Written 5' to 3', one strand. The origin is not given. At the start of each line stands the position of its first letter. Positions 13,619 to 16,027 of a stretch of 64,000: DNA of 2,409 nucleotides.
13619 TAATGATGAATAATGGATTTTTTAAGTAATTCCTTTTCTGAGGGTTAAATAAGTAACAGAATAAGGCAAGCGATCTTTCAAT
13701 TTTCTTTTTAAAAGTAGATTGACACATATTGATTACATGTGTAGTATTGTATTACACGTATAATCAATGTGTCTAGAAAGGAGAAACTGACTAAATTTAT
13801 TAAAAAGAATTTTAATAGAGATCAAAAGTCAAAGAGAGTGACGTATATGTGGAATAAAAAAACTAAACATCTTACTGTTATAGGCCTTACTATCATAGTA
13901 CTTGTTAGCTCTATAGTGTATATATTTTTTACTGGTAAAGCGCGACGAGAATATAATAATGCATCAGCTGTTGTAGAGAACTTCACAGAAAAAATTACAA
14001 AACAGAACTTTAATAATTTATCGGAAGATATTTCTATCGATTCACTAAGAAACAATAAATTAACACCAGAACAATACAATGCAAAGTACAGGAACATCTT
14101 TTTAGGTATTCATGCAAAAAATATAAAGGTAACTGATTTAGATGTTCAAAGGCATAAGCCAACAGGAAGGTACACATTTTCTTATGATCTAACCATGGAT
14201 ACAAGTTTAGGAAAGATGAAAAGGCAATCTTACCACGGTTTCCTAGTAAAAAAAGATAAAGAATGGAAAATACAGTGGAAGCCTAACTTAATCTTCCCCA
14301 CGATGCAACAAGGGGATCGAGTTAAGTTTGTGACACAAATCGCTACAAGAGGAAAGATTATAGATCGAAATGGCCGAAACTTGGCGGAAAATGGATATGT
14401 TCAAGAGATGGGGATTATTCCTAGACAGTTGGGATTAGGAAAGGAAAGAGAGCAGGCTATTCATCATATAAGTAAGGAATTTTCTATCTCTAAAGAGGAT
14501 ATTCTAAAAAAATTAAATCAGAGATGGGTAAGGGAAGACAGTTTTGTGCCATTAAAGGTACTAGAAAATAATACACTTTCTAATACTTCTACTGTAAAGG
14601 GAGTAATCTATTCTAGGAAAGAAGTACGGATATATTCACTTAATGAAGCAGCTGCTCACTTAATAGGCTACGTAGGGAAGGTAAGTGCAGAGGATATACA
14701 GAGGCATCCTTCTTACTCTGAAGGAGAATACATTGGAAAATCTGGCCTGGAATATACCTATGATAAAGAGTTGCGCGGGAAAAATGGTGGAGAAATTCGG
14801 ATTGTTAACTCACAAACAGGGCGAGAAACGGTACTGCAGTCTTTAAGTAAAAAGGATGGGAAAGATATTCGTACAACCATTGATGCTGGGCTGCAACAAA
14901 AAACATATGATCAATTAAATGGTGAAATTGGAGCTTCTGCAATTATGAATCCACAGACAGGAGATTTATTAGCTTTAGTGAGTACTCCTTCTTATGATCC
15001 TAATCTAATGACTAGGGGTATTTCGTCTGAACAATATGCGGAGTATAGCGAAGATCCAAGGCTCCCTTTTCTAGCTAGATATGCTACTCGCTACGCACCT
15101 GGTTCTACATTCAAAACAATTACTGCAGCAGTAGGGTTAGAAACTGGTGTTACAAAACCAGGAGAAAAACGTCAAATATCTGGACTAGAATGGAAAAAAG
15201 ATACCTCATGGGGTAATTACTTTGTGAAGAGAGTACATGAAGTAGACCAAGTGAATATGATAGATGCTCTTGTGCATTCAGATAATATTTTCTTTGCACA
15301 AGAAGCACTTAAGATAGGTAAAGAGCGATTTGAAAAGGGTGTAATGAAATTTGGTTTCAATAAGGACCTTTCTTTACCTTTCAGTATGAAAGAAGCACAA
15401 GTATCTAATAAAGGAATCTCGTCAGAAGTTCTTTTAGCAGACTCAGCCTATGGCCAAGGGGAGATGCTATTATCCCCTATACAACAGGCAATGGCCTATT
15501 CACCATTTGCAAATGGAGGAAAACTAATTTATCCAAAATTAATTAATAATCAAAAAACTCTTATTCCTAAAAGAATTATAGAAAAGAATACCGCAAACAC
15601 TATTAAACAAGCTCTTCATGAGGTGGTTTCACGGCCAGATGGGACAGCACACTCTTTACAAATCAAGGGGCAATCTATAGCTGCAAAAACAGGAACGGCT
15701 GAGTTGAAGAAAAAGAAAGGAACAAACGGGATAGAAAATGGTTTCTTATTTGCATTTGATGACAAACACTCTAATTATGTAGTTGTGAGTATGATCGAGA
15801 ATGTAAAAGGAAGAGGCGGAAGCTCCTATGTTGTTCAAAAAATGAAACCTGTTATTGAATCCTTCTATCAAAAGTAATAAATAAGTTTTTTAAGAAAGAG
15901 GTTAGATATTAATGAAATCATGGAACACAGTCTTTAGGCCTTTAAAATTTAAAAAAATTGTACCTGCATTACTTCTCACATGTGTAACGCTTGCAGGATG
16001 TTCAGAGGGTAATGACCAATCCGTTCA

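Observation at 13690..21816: mec/bla-like inducible beta-lactam resistance block: MecA_N-type PBP + class A beta-lactamase operon, second class B PBP, convergent blaR1-blaI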

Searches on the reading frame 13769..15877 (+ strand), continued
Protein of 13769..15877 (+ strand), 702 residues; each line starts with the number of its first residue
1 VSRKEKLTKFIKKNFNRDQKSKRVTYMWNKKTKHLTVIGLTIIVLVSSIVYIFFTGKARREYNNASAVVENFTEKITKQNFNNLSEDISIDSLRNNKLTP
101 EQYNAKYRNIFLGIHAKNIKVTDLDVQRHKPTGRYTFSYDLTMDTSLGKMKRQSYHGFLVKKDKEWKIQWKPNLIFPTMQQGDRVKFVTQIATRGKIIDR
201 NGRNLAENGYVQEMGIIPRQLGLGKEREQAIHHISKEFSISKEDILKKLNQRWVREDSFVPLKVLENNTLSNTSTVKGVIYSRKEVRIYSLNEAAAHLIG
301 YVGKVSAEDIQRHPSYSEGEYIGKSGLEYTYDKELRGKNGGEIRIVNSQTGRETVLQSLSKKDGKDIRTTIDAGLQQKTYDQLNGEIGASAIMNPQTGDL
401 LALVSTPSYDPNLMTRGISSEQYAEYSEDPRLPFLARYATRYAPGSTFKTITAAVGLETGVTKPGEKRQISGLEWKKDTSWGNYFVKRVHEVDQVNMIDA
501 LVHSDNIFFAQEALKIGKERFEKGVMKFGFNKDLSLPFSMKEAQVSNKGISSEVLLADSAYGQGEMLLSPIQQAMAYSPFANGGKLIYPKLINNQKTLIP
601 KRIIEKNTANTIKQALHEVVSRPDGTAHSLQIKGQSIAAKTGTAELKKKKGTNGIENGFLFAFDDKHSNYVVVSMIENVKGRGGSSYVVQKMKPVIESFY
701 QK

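Call 32: find_encoding_contigs(protein=P0001, flank=10000, max_places=10)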
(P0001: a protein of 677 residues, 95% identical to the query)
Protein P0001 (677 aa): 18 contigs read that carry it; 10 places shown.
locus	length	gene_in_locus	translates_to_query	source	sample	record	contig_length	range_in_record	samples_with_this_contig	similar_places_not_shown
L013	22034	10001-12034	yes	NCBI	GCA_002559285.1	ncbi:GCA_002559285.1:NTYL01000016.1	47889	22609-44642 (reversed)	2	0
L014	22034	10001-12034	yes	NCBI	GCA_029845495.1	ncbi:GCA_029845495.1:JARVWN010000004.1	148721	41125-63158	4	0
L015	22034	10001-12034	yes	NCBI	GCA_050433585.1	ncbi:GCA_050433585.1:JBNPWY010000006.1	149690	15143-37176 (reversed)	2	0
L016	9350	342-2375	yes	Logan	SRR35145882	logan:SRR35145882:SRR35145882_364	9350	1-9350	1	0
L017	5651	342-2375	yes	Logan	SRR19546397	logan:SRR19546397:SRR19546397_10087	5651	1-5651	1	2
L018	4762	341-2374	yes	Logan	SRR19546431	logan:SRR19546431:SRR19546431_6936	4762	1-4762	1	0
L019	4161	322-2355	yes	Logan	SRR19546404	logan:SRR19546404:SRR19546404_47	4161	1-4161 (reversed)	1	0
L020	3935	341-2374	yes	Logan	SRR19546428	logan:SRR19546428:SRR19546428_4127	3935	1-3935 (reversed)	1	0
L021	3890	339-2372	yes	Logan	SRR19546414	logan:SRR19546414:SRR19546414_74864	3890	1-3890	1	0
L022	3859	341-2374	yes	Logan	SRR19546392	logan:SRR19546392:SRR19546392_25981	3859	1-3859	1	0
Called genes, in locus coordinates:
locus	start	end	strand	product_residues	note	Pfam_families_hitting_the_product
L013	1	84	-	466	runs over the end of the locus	PF00270:DEAD, PF00271:Helicase_C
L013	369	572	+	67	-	PF14169:YdjO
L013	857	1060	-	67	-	PF00313:CSD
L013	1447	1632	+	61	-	-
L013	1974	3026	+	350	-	PF00487:FA_desaturase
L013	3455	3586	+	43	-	PF13040:Fur_reg_FbpB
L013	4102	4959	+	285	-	PF01740:STAS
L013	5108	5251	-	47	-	PF08671:SinI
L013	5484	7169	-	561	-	PF14040:DNase_NucA_NucB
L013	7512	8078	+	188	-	PF06821:Ser_hydrolase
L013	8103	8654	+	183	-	PF02525:Flavodoxin_2 (weak), PF03358:FMN_red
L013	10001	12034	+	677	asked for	PF05223:MecA_N, PF03717:PBP_dimer, PF00905:Transpeptidase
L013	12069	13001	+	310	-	PF13354:Beta-lactamase2, PF00144:Beta-lactamase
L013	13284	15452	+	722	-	PF03717:PBP_dimer, PF00905:Transpeptidase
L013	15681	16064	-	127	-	PF03965:Penicillinase_R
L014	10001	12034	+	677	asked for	PF05223:MecA_N, PF03717:PBP_dimer, PF00905:Transpeptidase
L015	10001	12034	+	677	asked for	PF05223:MecA_N, PF03717:PBP_dimer, PF00905:Transpeptidase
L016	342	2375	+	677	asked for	PF05223:MecA_N, PF03717:PBP_dimer, PF00905:Transpeptidase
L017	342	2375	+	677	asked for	PF05223:MecA_N, PF03717:PBP_dimer, PF00905:Transpeptidase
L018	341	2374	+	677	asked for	PF05223:MecA_N, PF03717:PBP_dimer, PF00905:Transpeptidase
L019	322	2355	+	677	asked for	PF05223:MecA_N, PF03717:PBP_dimer, PF00905:Transpeptidase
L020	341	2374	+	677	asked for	PF05223:MecA_N, PF03717:PBP_dimer, PF00905:Transpeptidase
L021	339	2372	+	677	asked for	PF05223:MecA_N, PF03717:PBP_dimer, PF00905:Transpeptidase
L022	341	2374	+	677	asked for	PF05223:MecA_N, PF03717:PBP_dimer, PF00905:Transpeptidase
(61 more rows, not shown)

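Call 43: search_solved_structures(query=window:13847-15877:+, max_evalue=1e-20)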
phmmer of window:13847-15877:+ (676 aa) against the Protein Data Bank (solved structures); distinct sequences matched with E-value up to 1e-20: 56.
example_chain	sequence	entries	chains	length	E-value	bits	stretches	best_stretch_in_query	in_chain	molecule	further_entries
8u55_A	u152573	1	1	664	3.7e-175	587.7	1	26-656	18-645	Penicillin-binding protein 5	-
6mkg_A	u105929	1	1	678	5.6e-175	587.1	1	11-656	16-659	penicillin binding protein 5 (PBP5)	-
8f3f_A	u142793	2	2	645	1.7e-174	585.5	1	41-656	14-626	Penicillin binding protein 5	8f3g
5e31_A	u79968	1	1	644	2.6e-174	584.9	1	41-656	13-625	Penicillin binding protein 2 prime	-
5dvy_A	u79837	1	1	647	2.7e-174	584.8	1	41-656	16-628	Penicillin binding protein 2 prime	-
8f3r_A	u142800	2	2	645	3e-174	584.7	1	41-656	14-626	Penicillin binding protein 5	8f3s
6mka_A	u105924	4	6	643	3.1e-174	584.6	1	41-656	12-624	penicillin binding protein 5 (PBP5) | Pbp5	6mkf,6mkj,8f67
8f3j_A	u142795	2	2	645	3.2e-174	584.6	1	41-656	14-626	Penicillin binding protein 5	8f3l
8f3t_A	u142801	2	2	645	4.6e-174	584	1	41-656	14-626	Penicillin binding protein 5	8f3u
8f3z_A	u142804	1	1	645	8e-174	583.3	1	41-656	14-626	Penicillin binding protein 5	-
6c84_A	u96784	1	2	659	1.6e-173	582.3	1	41-655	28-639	Penicillin-binding protein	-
8f3o_A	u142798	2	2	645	2.2e-173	581.8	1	41-656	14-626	Penicillin binding protein 5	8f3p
8f3q_A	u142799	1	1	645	5.5e-173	580.5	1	41-656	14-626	Penicillin binding protein 5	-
6g0k_A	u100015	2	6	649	6.3e-173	580.3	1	41-655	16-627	Low affinity penicillin-binding protein 5 (PBP5)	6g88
8f3m_A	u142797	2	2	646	9.4e-173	579.7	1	41-656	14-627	Penicillin binding protein 5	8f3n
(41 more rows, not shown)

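Call 46: find_related_loci(query=A2, collection=genome_contigs, flank=8000)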
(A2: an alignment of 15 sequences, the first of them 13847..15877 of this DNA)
Query A2 (676 aa) in genome_contigs; peptide patterns used: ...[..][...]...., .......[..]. (x = any residue, [..] = any of these).
600 stretches matched a pattern (row limit reached: there are more); 597 encode a relative of the query (tblastn E <= 1e-3); the best 80 are kept; 80 distinct loci.
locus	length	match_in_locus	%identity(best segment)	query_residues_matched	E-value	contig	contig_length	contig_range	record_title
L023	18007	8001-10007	53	3-675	0e+0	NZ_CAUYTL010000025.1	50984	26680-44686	Listeria rocourtiae subsp. hofi strain CLIP 2022/01000 NODE_25_length_50984_cov_199.215236_pilon, whole genome shotgun s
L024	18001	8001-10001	53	7-675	0e+0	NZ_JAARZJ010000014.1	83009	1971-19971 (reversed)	Listeria farberi strain FSL L7-0091 NODE_14_length_83009_cov_40.903960, whole genome shotgun sequence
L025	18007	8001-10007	53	3-675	0e+0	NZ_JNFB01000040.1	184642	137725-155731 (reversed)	Listeria newyorkensis strain FSL M6-0635 contig000040, whole genome shotgun sequence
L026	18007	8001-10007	53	3-675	0e+0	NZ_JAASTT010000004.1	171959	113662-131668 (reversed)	Listeria portnoyi strain FSL L7-1582 NODE_4_length_171959_cov_30.574481, whole genome shotgun sequence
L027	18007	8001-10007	51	3-674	0e+0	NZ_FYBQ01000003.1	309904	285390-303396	Listeria goaensis strain ILCC801, whole genome shotgun sequence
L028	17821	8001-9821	55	66-675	0e+0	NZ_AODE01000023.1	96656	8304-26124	Listeria cornellensis FSL F6-0969 c22, whole genome shotgun sequence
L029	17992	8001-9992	53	9-675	0e+0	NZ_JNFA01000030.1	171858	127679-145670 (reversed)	Listeria booriae strain FSL A5-0281 contig000030, whole genome shotgun sequence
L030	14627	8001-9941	45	4-654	0e+0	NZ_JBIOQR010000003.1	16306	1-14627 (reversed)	Enterococcus sp. AZ194 scaffold00003, whole genome shotgun sequence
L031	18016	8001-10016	45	5-667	0e+0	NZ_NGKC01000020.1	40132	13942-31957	Vagococcus acidifermentans strain LMG 24798 20, whole genome shotgun sequence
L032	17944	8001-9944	45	4-654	0e+0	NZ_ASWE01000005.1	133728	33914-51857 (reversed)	Enterococcus phoeniculicola ATCC BAA-412 acOtz-supercont2.5, whole genome shotgun sequence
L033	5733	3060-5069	45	11-673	0e+0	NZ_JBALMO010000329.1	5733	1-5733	Bacillus sp. JJ722 JJ-722_contig_346, whole genome shotgun sequence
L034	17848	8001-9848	46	31-652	0e+0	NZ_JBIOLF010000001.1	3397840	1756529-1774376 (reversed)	Enterococcus sp. DIV0756 scaffold00001, whole genome shotgun sequence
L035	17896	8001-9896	45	42-676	0e+0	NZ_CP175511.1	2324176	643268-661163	Brochothrix campestris strain DSM 4712 chromosome, complete genome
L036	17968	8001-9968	45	11-670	0e+0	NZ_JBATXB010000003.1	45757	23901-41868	MAG: Carnobacterium sp. isolate MFD12162_ilm_asm_bin23 k127_30974, whole genome shotgun sequence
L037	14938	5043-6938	45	42-676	4e-180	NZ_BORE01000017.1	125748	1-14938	Bacillus sp. J14TS2 sequence017, whole genome shotgun sequence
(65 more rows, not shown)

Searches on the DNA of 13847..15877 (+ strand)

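Call 80: search_dna_similar(query=L014:1-9400:+, collection=plasmids, mode=near, max_rows=6)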
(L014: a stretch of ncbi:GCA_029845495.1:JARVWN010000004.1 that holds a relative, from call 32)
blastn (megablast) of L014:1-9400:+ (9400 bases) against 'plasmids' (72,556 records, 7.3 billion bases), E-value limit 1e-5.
Records with a match: 86; places in all: 104; records where one place covers at least 80% of the query: 0.
Best place of each record, by identity: 95-99% 13; 90-95% 44; 80-90% 29.
By first word of the organism name: Priestia 83; Bacillus 2; Metabacillus 1.
By predicted mobility (MOB-suite, as given by PLSDB): non-mobilizable 59; mobilizable 27.
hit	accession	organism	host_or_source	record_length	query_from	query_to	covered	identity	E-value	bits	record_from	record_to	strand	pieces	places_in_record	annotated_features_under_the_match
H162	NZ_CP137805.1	Priestia megaterium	Bacillus megaterium assembly,Arshan ...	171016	5418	9201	26%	94.4%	0e+0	3762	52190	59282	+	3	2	NucA/NucB deoxyribonuclease domain-containing protein | PLP-dependent aminotransferase family protein | DUF3231 family protein | DMT family transporter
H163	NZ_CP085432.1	Priestia megaterium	single cell,soil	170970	3572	8728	18%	93.5%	0e+0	2558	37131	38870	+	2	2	alpha/beta hydrolase | NAD(P)H-dependent oxidoreductase | cold-shock protein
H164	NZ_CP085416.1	Priestia megaterium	single cell,soil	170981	3572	8728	18%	93.4%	0e+0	2553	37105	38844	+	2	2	alpha/beta hydrolase | NAD(P)H-dependent oxidoreductase | cold-shock protein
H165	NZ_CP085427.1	Priestia megaterium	single cell,soil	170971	3572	8728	18%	93.3%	0e+0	2547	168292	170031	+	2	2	alpha/beta hydrolase | NAD(P)H-dependent oxidoreductase | cold-shock protein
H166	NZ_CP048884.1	Priestia megaterium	culture,agricultural soil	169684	3572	8728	18%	93.3%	0e+0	2547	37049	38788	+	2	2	alpha/beta hydrolase | NAD(P)H-dependent oxidoreductase | cold-shock protein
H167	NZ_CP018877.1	Priestia megaterium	Camellia oleifera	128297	1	1612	17%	96.7%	0e+0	2685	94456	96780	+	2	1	amidohydrolase family protein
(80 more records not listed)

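Call 81: get_annotated_region(hit=H162, flank=5000)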
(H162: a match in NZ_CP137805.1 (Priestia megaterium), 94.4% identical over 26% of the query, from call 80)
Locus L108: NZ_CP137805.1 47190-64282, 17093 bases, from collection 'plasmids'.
description: Priestia megaterium strain Y18-01 plasmid unnamed5, complete sequence
organism: Priestia megaterium (NCBI taxid 1404)
taxonomy: Bacteria; Bacillota; Bacilli; Bacillales; Bacillaceae; Priestia; Priestia megaterium
host: -; source: Bacillus megaterium assembly,Arshan water; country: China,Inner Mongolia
typing (MOB-suite, as given by PLSDB): mobilizable; replicon rep_cluster_385; relaxase MOBP,MOBP
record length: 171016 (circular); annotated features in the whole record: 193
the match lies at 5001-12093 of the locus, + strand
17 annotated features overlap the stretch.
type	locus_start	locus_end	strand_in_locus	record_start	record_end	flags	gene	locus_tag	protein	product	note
CDS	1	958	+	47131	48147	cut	-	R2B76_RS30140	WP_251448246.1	DUF3231 family protein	-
CDS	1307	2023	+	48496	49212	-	-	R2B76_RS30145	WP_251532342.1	vanadium-dependent haloperoxidase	-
CDS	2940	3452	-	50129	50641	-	-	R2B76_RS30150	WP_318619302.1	DUF3231 family protein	-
CDS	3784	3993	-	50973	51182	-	-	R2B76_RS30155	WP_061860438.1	alpha/beta-type small acid-soluble spore protein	-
CDS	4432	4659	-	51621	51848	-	-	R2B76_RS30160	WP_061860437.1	alpha/beta-type small acid-soluble spore protein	-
CDS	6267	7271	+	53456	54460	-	-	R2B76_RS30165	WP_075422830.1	DUF3231 family protein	-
CDS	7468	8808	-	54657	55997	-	-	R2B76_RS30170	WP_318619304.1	PLP-dependent aminotransferase family protein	-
CDS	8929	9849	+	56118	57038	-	-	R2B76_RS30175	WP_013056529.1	DMT family transporter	-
CDS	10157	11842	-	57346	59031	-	-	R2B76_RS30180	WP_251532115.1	NucA/NucB deoxyribonuclease domain-containing protein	-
CDS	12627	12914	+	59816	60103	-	-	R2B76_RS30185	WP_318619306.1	hypothetical protein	-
CDS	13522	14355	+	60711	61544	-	-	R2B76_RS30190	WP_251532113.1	hypothetical protein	-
CDS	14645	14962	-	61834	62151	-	-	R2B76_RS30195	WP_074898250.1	MazG-like family protein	-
CDS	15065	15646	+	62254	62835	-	-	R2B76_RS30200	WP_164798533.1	TIGR00730 family Rossman fold protein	-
CDS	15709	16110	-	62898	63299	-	-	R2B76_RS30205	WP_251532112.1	hypothetical protein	-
CDS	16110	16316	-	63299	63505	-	-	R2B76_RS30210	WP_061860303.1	helix-turn-helix transcriptional regulator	-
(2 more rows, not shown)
